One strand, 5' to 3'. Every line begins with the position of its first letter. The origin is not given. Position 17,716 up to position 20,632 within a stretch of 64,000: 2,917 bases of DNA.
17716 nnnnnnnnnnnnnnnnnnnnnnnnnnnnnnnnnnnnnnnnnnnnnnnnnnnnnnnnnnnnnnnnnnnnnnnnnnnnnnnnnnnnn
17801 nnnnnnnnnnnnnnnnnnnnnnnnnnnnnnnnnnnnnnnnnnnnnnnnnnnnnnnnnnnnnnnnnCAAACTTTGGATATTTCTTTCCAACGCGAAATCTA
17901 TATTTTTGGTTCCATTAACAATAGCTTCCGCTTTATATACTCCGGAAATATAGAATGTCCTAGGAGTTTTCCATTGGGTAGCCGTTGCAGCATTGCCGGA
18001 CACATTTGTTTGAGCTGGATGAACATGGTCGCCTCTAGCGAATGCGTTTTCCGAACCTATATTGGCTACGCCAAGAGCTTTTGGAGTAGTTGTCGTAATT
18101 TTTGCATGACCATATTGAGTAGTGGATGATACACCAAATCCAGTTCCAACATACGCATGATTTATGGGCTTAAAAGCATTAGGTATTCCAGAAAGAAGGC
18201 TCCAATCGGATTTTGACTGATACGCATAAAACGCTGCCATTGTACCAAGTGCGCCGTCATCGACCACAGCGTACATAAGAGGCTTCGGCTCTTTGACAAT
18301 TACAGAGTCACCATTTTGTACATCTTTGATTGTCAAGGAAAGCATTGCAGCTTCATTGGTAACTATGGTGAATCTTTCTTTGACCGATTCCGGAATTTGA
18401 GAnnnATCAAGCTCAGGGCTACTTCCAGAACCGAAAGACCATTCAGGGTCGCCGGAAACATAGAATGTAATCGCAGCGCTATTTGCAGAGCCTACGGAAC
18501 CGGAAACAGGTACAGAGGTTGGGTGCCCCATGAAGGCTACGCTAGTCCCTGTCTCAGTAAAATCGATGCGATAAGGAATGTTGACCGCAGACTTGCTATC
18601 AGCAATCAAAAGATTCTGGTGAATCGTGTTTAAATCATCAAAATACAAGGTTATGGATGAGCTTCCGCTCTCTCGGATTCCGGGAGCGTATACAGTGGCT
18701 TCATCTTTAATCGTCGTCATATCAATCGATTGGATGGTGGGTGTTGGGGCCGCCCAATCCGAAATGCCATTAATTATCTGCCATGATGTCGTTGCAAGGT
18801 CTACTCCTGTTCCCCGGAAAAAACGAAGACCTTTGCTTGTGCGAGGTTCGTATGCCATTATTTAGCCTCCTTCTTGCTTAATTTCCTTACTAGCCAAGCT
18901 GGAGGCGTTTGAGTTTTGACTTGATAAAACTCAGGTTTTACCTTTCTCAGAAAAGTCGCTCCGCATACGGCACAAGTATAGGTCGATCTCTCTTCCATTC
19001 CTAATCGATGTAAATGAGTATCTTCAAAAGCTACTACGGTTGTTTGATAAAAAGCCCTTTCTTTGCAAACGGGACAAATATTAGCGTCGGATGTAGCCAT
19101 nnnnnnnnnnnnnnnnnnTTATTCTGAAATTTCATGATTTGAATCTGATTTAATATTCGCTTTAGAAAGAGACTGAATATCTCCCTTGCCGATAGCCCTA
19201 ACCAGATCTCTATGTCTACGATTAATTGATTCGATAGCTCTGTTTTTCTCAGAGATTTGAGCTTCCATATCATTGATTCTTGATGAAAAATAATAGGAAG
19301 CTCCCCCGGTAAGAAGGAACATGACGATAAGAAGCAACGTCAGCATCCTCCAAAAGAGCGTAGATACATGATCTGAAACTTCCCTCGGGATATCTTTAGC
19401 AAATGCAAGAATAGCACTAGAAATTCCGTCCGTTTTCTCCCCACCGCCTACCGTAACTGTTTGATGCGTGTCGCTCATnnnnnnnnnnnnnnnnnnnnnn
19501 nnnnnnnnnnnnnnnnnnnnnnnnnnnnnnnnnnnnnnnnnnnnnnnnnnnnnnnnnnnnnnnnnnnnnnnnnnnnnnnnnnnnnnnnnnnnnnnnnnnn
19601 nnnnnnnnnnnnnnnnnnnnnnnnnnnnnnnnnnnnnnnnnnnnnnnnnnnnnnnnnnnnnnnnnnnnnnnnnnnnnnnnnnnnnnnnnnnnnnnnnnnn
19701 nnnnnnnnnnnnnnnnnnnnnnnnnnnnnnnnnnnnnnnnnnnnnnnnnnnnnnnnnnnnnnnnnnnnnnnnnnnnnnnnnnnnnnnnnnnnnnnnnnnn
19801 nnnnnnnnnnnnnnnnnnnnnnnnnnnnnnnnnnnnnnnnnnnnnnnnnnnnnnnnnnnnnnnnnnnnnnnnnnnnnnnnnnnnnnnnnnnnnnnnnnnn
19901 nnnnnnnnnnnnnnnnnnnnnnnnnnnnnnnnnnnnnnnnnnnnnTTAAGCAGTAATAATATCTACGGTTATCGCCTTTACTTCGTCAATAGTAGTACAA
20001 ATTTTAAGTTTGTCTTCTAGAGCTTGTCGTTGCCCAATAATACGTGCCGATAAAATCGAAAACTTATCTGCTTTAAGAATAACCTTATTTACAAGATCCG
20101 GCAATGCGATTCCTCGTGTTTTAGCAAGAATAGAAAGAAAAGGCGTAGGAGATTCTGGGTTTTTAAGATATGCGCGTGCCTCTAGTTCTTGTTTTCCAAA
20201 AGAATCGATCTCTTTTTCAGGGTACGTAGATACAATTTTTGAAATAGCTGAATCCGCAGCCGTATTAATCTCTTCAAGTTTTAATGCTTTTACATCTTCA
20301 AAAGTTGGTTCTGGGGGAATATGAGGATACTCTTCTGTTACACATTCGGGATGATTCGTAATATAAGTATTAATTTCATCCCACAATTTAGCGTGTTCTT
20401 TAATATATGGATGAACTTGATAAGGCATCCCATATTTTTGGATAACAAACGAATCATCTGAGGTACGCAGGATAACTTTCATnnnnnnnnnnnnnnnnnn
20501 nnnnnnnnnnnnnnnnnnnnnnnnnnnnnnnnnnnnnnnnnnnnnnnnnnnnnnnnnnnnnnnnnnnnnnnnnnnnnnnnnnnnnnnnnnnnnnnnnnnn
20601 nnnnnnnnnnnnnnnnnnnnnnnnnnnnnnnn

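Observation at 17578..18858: A second gene fusing the major-tail-protein N-domain to a fiber-like C-terminus, outside the tail-tube module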

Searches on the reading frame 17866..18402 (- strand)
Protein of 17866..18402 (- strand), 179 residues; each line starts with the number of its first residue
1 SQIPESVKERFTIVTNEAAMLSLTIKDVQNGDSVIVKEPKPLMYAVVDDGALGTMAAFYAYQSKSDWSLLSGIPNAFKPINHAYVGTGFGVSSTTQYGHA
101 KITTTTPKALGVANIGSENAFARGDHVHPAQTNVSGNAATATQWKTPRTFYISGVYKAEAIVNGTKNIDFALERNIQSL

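Call 67: search_dna_similar(query=window:17866-18402:-, collection=phages, mode=protein, max_evalue=0.01, max_rows=25)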
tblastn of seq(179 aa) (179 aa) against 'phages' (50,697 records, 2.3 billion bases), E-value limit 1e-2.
Records with a match: 2; places in all: 2; records where one place covers at least 80% of the query: 0.
Best place of each record, by identity: 60-80% 1; <60% 1.
By first word of the organism name: Bacteriophage 1; Eggerthella 1.
By host as written in the record: - 1; Eggerthella lenta DSM 2243 1.
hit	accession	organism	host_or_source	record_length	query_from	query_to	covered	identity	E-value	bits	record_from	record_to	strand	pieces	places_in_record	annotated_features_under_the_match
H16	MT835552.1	Bacteriophage sp.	human fecal samples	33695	100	155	31%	40.0%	2e-3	44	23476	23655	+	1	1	record has no annotation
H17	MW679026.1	Eggerthella phage LE2-3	Eggerthella lenta DSM 2243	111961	121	151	17%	61.3%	4e-3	42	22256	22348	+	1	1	putative tail fiber protein 1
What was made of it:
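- Tried and rejected: The fibre region alone found only two weak hits, an Eggerthella phage LE2-3 tail fibre and a faecal phage (call 67).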

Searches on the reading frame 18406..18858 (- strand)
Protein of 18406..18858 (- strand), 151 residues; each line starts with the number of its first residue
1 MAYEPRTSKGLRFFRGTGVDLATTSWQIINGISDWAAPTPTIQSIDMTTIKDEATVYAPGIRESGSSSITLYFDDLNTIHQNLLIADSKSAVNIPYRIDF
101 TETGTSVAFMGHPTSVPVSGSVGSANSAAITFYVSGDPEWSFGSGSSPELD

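Call 30: find_homologous_proteins(query=window:18406-18858:-)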
Query seq(151 aa) (151 aa): 1 proteins with E <= 0.001 among 52 candidates.
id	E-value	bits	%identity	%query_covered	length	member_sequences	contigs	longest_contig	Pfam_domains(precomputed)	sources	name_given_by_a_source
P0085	1.1e-75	270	82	98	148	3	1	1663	PF16460.12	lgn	-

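Call 31: search_protein_families(library=pfam, proteins=[window:18430-18858:-], max_evalue=1)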
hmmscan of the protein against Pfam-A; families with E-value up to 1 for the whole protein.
seq(143 aa): 2 families
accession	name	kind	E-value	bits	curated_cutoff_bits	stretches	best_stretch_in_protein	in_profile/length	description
PF16460.11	Phage_TTP_11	-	2.3e-08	34.3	28.4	1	41-99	35-92/154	Phage tail tube, TTP, lambda-like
PF16461.11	Phage_TTP_12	-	0.0013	19.1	26.1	1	20-140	13-134/135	Lambda phage tail tube protein, TTP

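Call 36: find_related_loci(query=A1, collection=viral_contigs, flank=10000)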
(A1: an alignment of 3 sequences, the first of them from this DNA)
Query A1 (151 aa) in viral_contigs; peptide patterns used: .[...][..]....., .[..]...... (x = any residue, [..] = any of these).
37 stretches matched a pattern; 20 encode a relative of the query (tblastn E <= 1e-3); 20 distinct loci.
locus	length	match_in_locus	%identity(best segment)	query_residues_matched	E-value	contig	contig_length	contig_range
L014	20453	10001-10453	99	1-151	9e-100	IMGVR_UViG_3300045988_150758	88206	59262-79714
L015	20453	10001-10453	99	1-151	4e-99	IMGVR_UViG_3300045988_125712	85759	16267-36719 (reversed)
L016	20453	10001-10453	99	1-151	1e-98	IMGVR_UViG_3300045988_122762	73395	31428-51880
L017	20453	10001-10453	99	1-151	2e-99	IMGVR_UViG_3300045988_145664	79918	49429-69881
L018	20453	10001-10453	97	1-151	8e-98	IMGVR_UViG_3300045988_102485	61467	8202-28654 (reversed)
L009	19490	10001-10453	96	1-151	3e-96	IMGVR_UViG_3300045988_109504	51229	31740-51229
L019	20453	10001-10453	96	1-151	3e-96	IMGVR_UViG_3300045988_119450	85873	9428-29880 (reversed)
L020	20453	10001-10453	95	1-151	6e-95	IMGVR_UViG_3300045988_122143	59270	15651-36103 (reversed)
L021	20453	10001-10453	95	1-151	6e-95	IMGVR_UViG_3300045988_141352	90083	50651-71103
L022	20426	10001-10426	45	1-143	4e-33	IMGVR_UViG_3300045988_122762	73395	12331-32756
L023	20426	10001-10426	45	1-143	3e-33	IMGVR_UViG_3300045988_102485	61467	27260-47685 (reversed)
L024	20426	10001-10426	45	1-143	3e-33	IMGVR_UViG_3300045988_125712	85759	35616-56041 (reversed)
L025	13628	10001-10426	45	1-143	3e-33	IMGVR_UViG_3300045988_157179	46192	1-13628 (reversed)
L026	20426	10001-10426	45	1-143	3e-33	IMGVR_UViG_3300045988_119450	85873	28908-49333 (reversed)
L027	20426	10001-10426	45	1-143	3e-33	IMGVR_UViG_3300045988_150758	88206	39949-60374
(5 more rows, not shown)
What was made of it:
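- On T5 p140-type extra tube ring: Both copies are present in every related genome recovered (call 36).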

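Call 40: find_homologous_proteins(query=A1, max_evalue=0.01)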
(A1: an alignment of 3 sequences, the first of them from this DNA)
Query A1 (3 sequences) (151 aa, profile of the alignment): 1 proteins with E <= 0.01 among 970 candidates.
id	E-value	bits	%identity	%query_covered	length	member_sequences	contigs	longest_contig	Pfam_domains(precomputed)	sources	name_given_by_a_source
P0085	3.9e-82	291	82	98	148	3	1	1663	PF16460.12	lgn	-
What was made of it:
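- Tried and rejected: Searches with the N-domain alone and with the three-sequence N-domain profile returned only P0085 (calls 30, 40).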

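Call 68: find_related_loci(query=A1, collection=genome_contigs, flank=10000)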
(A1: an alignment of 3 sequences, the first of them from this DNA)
Query A1 (151 aa) in genome_contigs; peptide patterns used: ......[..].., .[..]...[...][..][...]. (x = any residue, [..] = any of these).
22 stretches matched a pattern, but none encodes a relative of the query by tblastn (E <= 1e-3).
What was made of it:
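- Tried and rejected: A scan of GTDB genomes with the N-domain profile found no prophage relatives (call 68).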

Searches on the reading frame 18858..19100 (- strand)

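Call 10: search_protein_families(library=phrogs, proteins=[window:18858-19100:-], max_evalue=0.001)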
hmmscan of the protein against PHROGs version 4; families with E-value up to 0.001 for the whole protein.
window:18858-19100:- (80 aa): 0 families

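Call 45: search_protein_families(library=pfam, proteins=[window:18858-19100:-], max_evalue=0.1)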
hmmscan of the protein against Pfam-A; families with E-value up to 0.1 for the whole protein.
window:18858-19100:- (80 aa): 14 families
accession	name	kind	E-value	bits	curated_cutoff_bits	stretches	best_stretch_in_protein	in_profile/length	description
PF25208.1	DUF7838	-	0.006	16.9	28.5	1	1-51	1-44/55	Domain of unknown function (DUF7838)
PF21349.2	RUBY_RBDX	-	0.0095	15.8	26.5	0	8-13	18-23/30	Rubrerythrin, rubredoxin-like domain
PF14354.12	Lar_restr_allev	-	0.0097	16.6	28.6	1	8-69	5-54/58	Restriction alleviation protein Lar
PF23145.1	Zf_2nd_IFT121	-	0.0098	16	25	0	4-20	14-30/45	IFT121, second zinc finger domain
PF09723.15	Zn_ribbon_8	-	0.028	14.9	34.4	0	40-52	27-38/41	Zinc ribbon domain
PF05605.18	zf-Di19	-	0.029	15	27.5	0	9-49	5-40/54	Drought induced 19 protein (Di19), zinc-binding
PF17283.8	Zn_ribbon_SprT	-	0.042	14.3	28.1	0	40-59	4-25/38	SprT-like zinc ribbon domain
PF25164.1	CoiA_N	-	0.042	13.8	26.3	0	35-49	12-26/50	Competence protein CoiA, N-terminal domain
PF13824.12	zf-Mss51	-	0.046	14.4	27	1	9-48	2-22/55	Zinc-finger of mitochondrial splicing suppressor 51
PF11781.13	Zn_ribbon_RRN7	-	0.05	13.7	27.1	0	8-18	6-16/32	Zinc-finger of RNA-polymerase I-specific TFIIB, Rrn7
PF10367.15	zf-Vps39_C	-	0.07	13.1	24.7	0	5-15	8-18/41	Vacuolar sorting protein 39 C-terminal zinc finger domain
PF23475.1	zf-Tbcl_FmdE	-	0.078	12.9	23.2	0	7-14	8-15/35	FmdE treble clef zinc finger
PF12760.12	Zn_ribbon_IS1595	-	0.086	13.3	25.4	0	8-48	20-45/46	Transposase zinc-ribbon domain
PF03107.22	C1_2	-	0.099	13.4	26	0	28-49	2-26/48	C1 domain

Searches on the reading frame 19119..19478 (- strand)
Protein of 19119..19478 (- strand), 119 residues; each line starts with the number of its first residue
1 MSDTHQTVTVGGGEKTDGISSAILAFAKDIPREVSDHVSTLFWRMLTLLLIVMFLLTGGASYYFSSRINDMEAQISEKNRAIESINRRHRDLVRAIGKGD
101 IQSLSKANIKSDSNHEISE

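Call 10: search_protein_families(library=phrogs, proteins=[window:19119-19478:-], max_evalue=0.001)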
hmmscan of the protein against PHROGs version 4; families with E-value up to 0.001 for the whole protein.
window:19119-19478:- (119 aa): 0 families

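Call 45: search_protein_families(library=pfam, proteins=[window:19119-19478:-], max_evalue=0.1)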
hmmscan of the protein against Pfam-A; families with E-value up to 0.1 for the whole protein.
window:19119-19478:- (119 aa): 1 family
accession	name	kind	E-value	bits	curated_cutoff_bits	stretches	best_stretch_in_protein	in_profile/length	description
PF14965.11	BRI3BP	-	0.046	13.7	27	1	45-89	133-178/179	Negative regulator of p53/TP53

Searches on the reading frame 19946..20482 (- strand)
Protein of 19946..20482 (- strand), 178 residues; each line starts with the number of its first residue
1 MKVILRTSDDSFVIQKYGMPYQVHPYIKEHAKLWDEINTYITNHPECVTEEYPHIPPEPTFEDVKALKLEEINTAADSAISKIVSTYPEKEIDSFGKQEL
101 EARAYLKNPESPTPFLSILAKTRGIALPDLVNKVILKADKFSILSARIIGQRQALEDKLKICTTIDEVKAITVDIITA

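Call 10: search_protein_families(library=phrogs, proteins=[window:19946-20482:-], max_evalue=0.001)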
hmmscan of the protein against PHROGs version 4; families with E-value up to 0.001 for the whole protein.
window:19946-20482:- (178 aa): 3 families
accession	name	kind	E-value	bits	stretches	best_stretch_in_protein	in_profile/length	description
phrog_2618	-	unknown function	7.9e-34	118.1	1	59-173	73-189/197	-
phrog_1604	-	unknown function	3.6e-14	53.9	1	81-171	120-210/251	-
phrog_3811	-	unknown function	9.9e-06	26.4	1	61-174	82-197/200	-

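Call 45: search_protein_families(library=pfam, proteins=[window:19946-20482:-], max_evalue=0.1)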
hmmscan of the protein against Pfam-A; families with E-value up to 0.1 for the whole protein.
window:19946-20482:- (178 aa): 0 families

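Call 75: search_protein_families(library=ncbifam, proteins=[window:19946-20482:-], max_evalue=0.01)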
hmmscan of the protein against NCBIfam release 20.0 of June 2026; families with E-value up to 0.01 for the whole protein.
window:19946-20482:- (178 aa): 0 families
